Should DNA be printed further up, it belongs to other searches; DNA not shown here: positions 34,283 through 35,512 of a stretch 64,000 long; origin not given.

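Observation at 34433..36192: Dedicated split transketolase (plus a transaldolase at 45866-46612) inside a sugar-tailoring operon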

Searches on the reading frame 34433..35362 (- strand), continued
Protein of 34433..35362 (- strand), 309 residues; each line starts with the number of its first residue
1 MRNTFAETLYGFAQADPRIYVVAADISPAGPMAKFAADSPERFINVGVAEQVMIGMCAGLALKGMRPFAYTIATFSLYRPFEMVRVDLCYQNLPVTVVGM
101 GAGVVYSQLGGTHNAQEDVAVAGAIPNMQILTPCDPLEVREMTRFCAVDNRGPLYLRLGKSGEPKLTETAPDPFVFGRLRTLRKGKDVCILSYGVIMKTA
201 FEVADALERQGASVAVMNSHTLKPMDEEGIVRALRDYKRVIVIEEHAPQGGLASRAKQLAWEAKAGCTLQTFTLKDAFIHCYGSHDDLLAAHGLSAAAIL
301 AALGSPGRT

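Call 73: find_encoding_contigs(protein=P0348, flank=9000, max_places=1)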
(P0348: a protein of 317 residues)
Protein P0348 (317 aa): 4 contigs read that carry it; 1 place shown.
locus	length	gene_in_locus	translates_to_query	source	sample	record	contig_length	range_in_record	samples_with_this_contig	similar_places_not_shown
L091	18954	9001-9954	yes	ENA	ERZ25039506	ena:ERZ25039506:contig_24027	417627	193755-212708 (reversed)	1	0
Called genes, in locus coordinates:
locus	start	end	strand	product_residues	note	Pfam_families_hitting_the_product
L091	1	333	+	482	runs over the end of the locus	-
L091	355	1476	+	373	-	PF13439:Glyco_transf_4, PF13579:Glyco_trans_4_4, PF00534:Glycos_transf_1, PF13692:Glyco_trans_1_4, PF13524:Glyco_trans_1_2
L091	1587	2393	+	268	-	PF01209:Ubie_methyltran, PF03141:Methyltransf_29, PF05175:MTS (weak), PF13489:Methyltransf_23, PF13847:Methyltransf_31, PF08241:Methyltransf_11, PF08242:Methyltransf_12, PF13649:Methyltransf_25, +2 more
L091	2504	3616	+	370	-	PF00535:Glycos_transf_2, PF13641:Glyco_tranf_2_3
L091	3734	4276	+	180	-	PF01041:DegT_DnrJ_EryC1, PF01053:Cys_Met_Meta_PP (weak)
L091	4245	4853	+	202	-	PF01041:DegT_DnrJ_EryC1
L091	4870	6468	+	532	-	PF01408:GFO_IDH_MocA, PF02894:GFO_IDH_MocA_C, PF22725:GFO_IDH_MocA_C3, PF25084:LbH_EIF2B (weak), PF00132:Hexapep, PF25087:GMPPB_C (weak), PF14602:Hexapep_2 (weak), PF00132:Hexapep (weak)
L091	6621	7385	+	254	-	PF13489:Methyltransf_23, PF01209:Ubie_methyltran, PF07021:MetW (weak), PF13847:Methyltransf_31, PF08241:Methyltransf_11, PF08242:Methyltransf_12, PF13649:Methyltransf_25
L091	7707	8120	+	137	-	PF02397:Bac_transf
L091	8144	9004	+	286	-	PF00456:Transketolase_N, PF00676:E1_dh (weak)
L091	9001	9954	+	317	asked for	PF02779:Transket_pyr, PF02780:Transketolase_C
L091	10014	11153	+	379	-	PF01041:DegT_DnrJ_EryC1, PF00266:Aminotran_5 (faint), PF01053:Cys_Met_Meta_PP (weak)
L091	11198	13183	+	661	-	PF13727:CoA_binding_3, PF00106:adh_short (weak), PF04321:RmlD_sub_bind, PF01073:3Beta_HSD, PF01370:Epimerase, PF02719:Polysacc_synt_2, PF07993:NAD_binding_4 (faint), PF16363:GDP_Man_Dehyd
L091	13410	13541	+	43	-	-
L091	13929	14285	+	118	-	-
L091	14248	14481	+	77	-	-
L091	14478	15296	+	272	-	PF11306:DUF3108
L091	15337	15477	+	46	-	-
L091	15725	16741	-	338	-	-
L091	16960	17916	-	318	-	PF13646:HEAT_2 (weak), PF02985:HEAT (faint), PF13646:HEAT_2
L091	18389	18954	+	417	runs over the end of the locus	PF13439:Glyco_transf_4, PF13579:Glyco_trans_4_4, PF20706:GT4-conflict (faint), PF00534:Glycos_transf_1, PF13692:Glyco_trans_1_4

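Call 76: search_dna_similar(query=window:34433-35362:-, collection=plasmids, mode=protein, max_evalue=1e-40, max_rows=30)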
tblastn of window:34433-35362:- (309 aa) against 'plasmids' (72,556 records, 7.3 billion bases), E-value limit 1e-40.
Records with a match: 106; places in all: 106; records where one place covers at least 80% of the query: 103.
Best place of each record, by identity: <60% 106.
By first word of the organism name: Rhizobium 29; Agrobacterium 19; Sinorhizobium 15; Shinella 9; Ensifer 8; Streptomyces 3; Azospirillum 2; Pararhizobium 2; Burkholderia 2; Listeria 2; and 15 more.
By predicted mobility (MOB-suite, as given by PLSDB): non-mobilizable 72; conjugative 30; mobilizable 4.
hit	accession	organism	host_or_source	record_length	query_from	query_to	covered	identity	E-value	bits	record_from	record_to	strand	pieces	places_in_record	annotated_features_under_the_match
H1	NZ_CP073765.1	Methylovirgula sp. HY1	soil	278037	1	284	92%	39.2%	3e-44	168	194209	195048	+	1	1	transketolase C-terminal domain-containing protein | transketolase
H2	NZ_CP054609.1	Paenibacillus cellulosilyticus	cell culture,soil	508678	1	284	92%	39.0%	9e-49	181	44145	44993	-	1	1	transketolase C-terminal domain-containing protein | SDR family NAD(P)-dependent oxidoreductase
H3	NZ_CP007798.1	Azospirillum argentinense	Triticum aestivum L.,Root,wheat ...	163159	1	279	90%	36.9%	9e-47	175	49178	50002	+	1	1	transketolase C-terminal domain-containing protein | transketolase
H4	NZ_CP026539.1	Solidesulfovibrio carbinolicus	-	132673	1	284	92%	35.1%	9e-43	164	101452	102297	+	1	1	transketolase C-terminal domain-containing protein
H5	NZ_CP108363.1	Streptomyces sp. NBC_01343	-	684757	2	279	90%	35.5%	2e-41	160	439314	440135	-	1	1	transketolase C-terminal domain-containing protein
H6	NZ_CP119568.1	Pararhizobium qamdonense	cell culture,soil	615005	5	280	89%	35.4%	1e-45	172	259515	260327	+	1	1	transketolase C-terminal domain-containing protein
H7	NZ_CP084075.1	Fusobacterium vincentii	-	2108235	2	262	84%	37.2%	5e-47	176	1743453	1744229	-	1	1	none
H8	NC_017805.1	Deinococcus gobiensis I-0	-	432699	2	254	82%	38.3%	7e-45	170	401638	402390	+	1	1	transketolase C-terminal domain-containing protein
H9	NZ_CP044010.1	Rhizobium sp. BG6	Prosopis cineraria,pure bacterial ...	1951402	5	280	89%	35.1%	2e-42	163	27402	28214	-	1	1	none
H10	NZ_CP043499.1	Rhizobium grahamii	Prosopis cineraria,pure bacterial ...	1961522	5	280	89%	35.1%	2e-42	163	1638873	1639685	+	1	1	none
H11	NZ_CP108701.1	Streptomyces sp. NBC_01006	-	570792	2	279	90%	34.8%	4e-43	164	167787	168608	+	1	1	transketolase C-terminal domain-containing protein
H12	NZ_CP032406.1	Rhizobium rosettiformans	Isolation,ex cyanobacteria field sample ...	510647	5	280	89%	35.0%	2e-45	172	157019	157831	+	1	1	transketolase C-terminal domain-containing protein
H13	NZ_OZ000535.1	Shinella sp. WSC3-e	-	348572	5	280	89%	34.8%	3e-44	168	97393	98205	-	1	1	transketolase C-terminal domain-containing protein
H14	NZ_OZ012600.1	Shinella sp. WSD5-1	-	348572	5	280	89%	34.8%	3e-44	168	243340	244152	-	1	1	transketolase C-terminal domain-containing protein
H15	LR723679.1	arsenite-oxidising bacterium NT-25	moist arsenopyrite (FeAsS)-containing ...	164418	5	280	89%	34.7%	2e-44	169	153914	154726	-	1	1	transketolase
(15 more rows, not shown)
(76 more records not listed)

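Call 77: get_annotated_region(hit=H3, flank=10000)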
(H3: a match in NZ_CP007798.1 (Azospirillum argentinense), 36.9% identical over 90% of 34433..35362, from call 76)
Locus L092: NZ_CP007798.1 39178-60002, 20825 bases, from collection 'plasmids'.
description: Azospirillum argentinense strain Az39 plasmid AbAZ39_p5, complete sequence
organism: Azospirillum argentinense (NCBI taxid 2970906)
taxonomy: Bacteria; Pseudomonadota; Alphaproteobacteria; Rhodospirillales; Azospirillaceae; Azospirillum; Azospirillum argentinense
host: -; source: Triticum aestivum L.,Root,wheat rhizosphere; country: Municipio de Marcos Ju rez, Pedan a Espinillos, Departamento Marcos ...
typing (MOB-suite, as given by PLSDB): non-mobilizable; replicon rep_cluster_1806,rep_cluster_771
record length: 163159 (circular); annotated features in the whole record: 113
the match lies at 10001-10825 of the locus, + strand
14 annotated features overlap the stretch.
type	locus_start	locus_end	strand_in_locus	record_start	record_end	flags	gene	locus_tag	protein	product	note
CDS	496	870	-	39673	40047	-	-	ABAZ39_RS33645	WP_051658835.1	transposase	-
CDS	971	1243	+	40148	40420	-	-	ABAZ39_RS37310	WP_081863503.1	transposase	-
CDS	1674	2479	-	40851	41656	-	-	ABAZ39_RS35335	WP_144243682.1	IS5 family transposase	-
CDS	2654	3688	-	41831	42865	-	-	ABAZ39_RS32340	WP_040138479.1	IS110 family transposase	-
CDS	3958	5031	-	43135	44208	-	-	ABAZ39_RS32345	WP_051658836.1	kinase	-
CDS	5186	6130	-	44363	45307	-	-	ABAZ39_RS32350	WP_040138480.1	NAD(P)-dependent oxidoreductase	-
CDS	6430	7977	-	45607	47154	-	-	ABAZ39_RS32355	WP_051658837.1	B12-binding domain-containing radical SAM protein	-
CDS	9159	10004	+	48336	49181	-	-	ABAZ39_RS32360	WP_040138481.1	transketolase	-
CDS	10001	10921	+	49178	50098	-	-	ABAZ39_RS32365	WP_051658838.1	transketolase C-terminal domain-containing protein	-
CDS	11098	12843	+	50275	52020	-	-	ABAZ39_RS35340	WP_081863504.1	cobalamin-dependent protein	-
CDS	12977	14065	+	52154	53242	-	-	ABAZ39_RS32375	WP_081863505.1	class I SAM-dependent methyltransferase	-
CDS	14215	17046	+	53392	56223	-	-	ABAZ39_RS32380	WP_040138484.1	hypothetical protein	-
CDS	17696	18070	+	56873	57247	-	-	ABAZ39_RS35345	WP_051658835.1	transposase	-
CDS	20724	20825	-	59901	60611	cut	-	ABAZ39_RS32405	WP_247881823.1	nucleotidyltransferase family protein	-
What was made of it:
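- Tried and rejected: A distant pair on A. argentinense Az39 p5 lies among B12-radical-SAM genes (calls 76, 77).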

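Call 80: search_protein_families(library=pfam, proteins=[P0155, P0228, P0257, P0250, P0255, P0132, P0177, P0249, P0251], max_evalue=0.0001)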
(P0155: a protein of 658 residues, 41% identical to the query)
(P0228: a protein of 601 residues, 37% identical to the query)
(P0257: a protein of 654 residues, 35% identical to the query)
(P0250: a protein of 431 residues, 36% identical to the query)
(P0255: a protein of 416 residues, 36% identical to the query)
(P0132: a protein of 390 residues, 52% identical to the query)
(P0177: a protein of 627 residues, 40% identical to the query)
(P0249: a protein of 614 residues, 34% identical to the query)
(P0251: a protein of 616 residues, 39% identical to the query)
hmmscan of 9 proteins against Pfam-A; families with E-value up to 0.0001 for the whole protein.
P0155 (658 aa): 7 families
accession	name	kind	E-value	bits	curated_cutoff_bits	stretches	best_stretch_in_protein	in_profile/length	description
PF02779.29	Transket_pyr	-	4.9e-38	130.9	27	1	1-158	5-169/174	Transketolase, pyrimidine binding domain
PF00107.32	ADH_zinc_N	-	6.2e-29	101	31.8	1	486-618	1-128/129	Zinc-binding dehydrogenase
PF02780.25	Transketolase_C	-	1.9e-24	86.4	25.9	1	174-299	1-124/124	Transketolase, C-terminal domain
PF08240.17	ADH_N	-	2e-14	54.1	23.5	1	339-442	1-100/104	Alcohol dehydrogenase GroES-like domain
PF13602.12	ADH_zinc_N_2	-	2.9e-08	35.1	27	1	519-649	1-128/134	Zinc-binding dehydrogenase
PF16912.11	Glu_dehyd_C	-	1e-06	28.8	34.9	1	477-575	32-130/211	Glucose dehydrogenase C-terminus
PF22613.1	Transketolase_C_1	-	6e-05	23.7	27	0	182-224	11-53/113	Transketolase-like TK C-terminal domain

P0228 (601 aa): 3 families
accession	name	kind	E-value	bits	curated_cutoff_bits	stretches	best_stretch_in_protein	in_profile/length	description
PF02779.29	Transket_pyr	-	4.9e-43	147.2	27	1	20-181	3-170/174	Transketolase, pyrimidine binding domain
PF02780.25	Transketolase_C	-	7e-23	81.3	25.9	1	195-316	1-124/124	Transketolase, C-terminal domain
PF22613.1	Transketolase_C_1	-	5.2e-05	23.9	27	0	203-246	11-54/113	Transketolase-like TK C-terminal domain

P0257 (654 aa): 6 families
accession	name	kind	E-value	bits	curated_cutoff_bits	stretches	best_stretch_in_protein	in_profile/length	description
PF02779.29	Transket_pyr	-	2.1e-34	119.1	27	1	29-189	3-170/174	Transketolase, pyrimidine binding domain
PF02780.25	Transketolase_C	-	9.8e-25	87.3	25.9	1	210-321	8-120/124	Transketolase, C-terminal domain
PF13649.12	Methyltransf_25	-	5.5e-07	30.6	27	1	483-559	1-75/97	Methyltransferase domain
PF13847.12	Methyltransf_31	-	2.2e-05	24.6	27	1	483-529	7-55/145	Methyltransferase domain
PF17147.9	PFOR_II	-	2.3e-05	25.1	27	1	212-284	1-73/102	Pyruvate:ferredoxin oxidoreductase core domain II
PF13489.12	Methyltransf_23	-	2.4e-05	24.6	27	1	469-547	13-80/164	Methyltransferase domain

P0250 (431 aa): 3 families
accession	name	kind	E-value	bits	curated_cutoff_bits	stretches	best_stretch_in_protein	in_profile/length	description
PF02779.29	Transket_pyr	-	9e-37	126.8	27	1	15-178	3-172/174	Transketolase, pyrimidine binding domain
PF02780.25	Transketolase_C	-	4.1e-35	120.8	25.9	1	191-311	1-124/124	Transketolase, C-terminal domain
PF22613.1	Transketolase_C_1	-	4.1e-07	30.6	27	1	198-306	10-112/113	Transketolase-like TK C-terminal domain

P0255 (416 aa): 2 families
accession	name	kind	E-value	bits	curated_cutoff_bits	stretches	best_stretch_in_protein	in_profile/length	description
PF02779.29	Transket_pyr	-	8.3e-31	107.4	27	1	10-172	2-171/174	Transketolase, pyrimidine binding domain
PF02780.25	Transketolase_C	-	2.5e-24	86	25.9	1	189-307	5-124/124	Transketolase, C-terminal domain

P0132 (390 aa): 2 families
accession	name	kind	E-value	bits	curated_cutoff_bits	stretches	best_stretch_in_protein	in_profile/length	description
PF02779.29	Transket_pyr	-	7.7e-35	120.5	27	1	1-161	5-169/174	Transketolase, pyrimidine binding domain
PF02780.25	Transketolase_C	-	3e-08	34.1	25.9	1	284-385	13-124/124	Transketolase, C-terminal domain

P0177 (627 aa): 4 families
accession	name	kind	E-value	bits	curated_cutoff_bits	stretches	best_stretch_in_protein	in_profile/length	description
PF00456.26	Transketolase_N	-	4.4e-37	128.3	22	1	24-267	13-268/334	Transketolase, thiamine diphosphate binding domain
PF02779.29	Transket_pyr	-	4.2e-34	118.1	27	1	313-470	7-170/174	Transketolase, pyrimidine binding domain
PF02780.25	Transketolase_C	-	7.1e-30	103.9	25.9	1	483-602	1-123/124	Transketolase, C-terminal domain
PF13292.11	DXP_synthase_N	-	1.4e-06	28.2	21.2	1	11-188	16-177/274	1-deoxy-D-xylulose-5-phosphate synthase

P0249 (614 aa): 5 families
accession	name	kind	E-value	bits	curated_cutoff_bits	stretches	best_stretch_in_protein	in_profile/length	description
PF00456.26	Transketolase_N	-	4.9e-43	147.8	22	1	24-268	14-270/334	Transketolase, thiamine diphosphate binding domain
PF02779.29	Transket_pyr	-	6.9e-32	110.9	27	1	307-470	3-172/174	Transketolase, pyrimidine binding domain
PF02780.25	Transketolase_C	-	1.6e-28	99.5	25.9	1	485-604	1-124/124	Transketolase, C-terminal domain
PF13292.11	DXP_synthase_N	-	1.1e-07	31.8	21.2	1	123-186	114-176/274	1-deoxy-D-xylulose-5-phosphate synthase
PF00676.26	E1_dh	-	2.6e-06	27.1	22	1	122-217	103-197/300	Dehydrogenase E1 component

P0251 (616 aa): 4 families
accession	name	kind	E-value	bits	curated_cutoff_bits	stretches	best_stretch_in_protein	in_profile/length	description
PF00456.26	Transketolase_N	-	5.6e-40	137.8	22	1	25-282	6-275/334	Transketolase, thiamine diphosphate binding domain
PF02779.29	Transket_pyr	-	4.4e-33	114.8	27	1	309-469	2-170/174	Transketolase, pyrimidine binding domain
PF02780.25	Transketolase_C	-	4.9e-23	81.8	25.9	1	483-604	1-122/124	Transketolase, C-terminal domain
PF13292.11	DXP_synthase_N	-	3.2e-09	36.9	21.2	1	16-192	13-173/274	1-deoxy-D-xylulose-5-phosphate synthase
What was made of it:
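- Fusions are to a methyltransferase and an alcohol dehydrogenase, not to sugar-phosphate enzymes (call 80).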

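Call 88: find_encoding_contigs(protein=P0294, flank=8000, max_places=1)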
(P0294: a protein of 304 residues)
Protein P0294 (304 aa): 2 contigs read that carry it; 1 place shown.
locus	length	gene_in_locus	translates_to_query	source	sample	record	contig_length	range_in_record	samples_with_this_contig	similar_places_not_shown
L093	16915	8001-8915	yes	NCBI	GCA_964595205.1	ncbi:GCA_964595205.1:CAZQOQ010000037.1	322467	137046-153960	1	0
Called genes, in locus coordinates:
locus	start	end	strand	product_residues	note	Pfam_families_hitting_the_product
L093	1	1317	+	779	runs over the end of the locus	PF18911:PKD_4 (weak), PF00801:PKD (weak), PF18911:PKD_4, PF00801:PKD (weak), PF18911:PKD_4, PF00801:PKD, PF18911:PKD_4, PF13585:CHU_C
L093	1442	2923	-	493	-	PF01943:Polysacc_synt (weak)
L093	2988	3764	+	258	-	PF00483:NTP_transferase, PF12804:NTP_transf_3 (weak)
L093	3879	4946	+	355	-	PF04321:RmlD_sub_bind (weak), PF01370:Epimerase, PF07993:NAD_binding_4 (faint), PF16363:GDP_Man_Dehyd, PF02719:Polysacc_synt_2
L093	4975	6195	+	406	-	PF08421:Methyltransf_13, PF13489:Methyltransf_23, PF13847:Methyltransf_31, PF08241:Methyltransf_11, PF08242:Methyltransf_12, PF13649:Methyltransf_25, PF08484:Methyltransf_14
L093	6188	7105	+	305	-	PF01370:Epimerase, PF16363:GDP_Man_Dehyd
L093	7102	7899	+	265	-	PF00456:Transketolase_N, PF13292:DXP_synthase_N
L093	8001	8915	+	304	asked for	PF02779:Transket_pyr, PF02780:Transketolase_C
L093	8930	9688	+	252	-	-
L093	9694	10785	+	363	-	PF00535:Glycos_transf_2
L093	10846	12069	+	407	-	PF24681:Kelch_KLHDC2_KLHL20_DRC7, PF13964:Beta-prop_Calicin (faint), PF01344:Kelch_1 (faint), PF07646:Kelch_2 (faint), PF13415:Beta-prop_FBX42, PF24981:Beta-prop_ATRN-LZTR1, PF24996:NANM, PF24681:Kelch_KLHDC2_KLHL20_DRC7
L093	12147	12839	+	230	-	-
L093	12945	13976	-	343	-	PF03631:Virul_fac_BrkB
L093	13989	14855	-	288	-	PF02749:QRPTase_N, PF01729:QRPTase_C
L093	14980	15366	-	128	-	PF16022:DUF4783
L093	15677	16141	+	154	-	PF02590:SPOUT_MTase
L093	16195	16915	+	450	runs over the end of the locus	-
